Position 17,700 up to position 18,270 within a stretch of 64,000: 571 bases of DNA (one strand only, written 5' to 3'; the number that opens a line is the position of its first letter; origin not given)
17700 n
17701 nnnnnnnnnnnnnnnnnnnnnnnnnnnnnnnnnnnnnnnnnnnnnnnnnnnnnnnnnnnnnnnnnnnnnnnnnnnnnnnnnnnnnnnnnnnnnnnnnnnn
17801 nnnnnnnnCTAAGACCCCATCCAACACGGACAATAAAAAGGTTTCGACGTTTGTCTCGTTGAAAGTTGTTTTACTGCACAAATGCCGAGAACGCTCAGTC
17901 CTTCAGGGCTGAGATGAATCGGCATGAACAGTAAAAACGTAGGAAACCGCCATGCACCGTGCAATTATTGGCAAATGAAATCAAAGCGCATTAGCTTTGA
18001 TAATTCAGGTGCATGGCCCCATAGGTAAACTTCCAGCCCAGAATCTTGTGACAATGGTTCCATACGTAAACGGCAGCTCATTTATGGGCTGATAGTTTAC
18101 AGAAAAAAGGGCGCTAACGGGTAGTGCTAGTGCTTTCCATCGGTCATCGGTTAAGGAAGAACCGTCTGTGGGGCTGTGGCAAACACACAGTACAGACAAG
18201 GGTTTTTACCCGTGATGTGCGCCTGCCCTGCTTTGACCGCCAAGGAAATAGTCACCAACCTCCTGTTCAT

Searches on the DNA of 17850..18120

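Call 50: search_rna_families(source=window, start=17850, end=18120, threshold=evalue, max_evalue=10)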
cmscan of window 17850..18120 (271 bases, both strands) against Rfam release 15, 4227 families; matches with E-value up to 10: 0.
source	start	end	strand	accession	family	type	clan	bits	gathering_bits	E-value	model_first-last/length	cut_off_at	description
